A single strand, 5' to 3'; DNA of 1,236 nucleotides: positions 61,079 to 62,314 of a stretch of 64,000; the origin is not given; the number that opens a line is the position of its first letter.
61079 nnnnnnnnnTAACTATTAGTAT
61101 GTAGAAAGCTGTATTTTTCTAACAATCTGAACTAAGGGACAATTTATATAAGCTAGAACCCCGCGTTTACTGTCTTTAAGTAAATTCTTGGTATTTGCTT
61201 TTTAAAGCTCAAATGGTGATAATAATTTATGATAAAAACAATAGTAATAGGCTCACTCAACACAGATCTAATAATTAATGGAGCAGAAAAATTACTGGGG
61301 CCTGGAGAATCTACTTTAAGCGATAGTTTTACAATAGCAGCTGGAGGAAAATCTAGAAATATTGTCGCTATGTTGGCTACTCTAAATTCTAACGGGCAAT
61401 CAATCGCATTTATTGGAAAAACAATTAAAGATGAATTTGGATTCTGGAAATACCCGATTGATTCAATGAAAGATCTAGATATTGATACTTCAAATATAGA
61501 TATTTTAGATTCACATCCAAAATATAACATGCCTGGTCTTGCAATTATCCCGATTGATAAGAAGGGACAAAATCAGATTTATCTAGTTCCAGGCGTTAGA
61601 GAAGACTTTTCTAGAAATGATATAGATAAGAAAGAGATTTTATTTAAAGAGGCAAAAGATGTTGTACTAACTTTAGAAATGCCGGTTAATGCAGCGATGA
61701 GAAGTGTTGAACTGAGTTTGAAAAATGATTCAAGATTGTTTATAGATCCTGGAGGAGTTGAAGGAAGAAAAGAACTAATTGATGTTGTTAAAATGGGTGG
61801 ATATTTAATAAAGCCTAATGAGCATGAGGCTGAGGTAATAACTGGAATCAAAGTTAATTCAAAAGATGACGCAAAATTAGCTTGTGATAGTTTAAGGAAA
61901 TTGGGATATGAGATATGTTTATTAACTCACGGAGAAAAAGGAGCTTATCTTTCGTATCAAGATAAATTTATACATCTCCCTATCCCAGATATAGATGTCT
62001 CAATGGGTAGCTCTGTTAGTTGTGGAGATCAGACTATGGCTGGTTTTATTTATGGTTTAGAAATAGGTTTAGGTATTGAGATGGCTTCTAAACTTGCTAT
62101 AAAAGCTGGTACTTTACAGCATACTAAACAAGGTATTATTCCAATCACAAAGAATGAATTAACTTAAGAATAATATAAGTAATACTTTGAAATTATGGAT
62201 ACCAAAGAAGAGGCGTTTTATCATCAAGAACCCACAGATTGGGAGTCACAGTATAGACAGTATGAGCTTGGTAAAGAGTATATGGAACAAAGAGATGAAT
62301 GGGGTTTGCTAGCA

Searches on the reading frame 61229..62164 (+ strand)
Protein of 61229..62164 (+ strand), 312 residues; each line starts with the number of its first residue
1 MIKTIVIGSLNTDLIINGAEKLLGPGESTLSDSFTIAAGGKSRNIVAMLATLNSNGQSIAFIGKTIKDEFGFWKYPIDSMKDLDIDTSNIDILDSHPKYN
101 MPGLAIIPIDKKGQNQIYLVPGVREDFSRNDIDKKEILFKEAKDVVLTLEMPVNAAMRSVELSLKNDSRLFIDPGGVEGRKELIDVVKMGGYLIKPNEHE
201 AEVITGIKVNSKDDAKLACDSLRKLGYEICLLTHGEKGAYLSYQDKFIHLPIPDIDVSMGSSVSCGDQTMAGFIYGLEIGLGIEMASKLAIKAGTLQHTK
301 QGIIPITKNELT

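Call 75: search_protein_families(library=pfam, proteins=[window:61229-62164:+], max_evalue=0.00001)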
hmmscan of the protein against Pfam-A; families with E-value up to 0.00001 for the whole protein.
window:61229-62164:+ (312 aa): 1 family
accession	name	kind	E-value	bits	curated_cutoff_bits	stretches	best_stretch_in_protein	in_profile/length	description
PF00294.29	PfkB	-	1.4e-27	97.3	25.8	1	3-304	3-296/302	pfkB family carbohydrate kinase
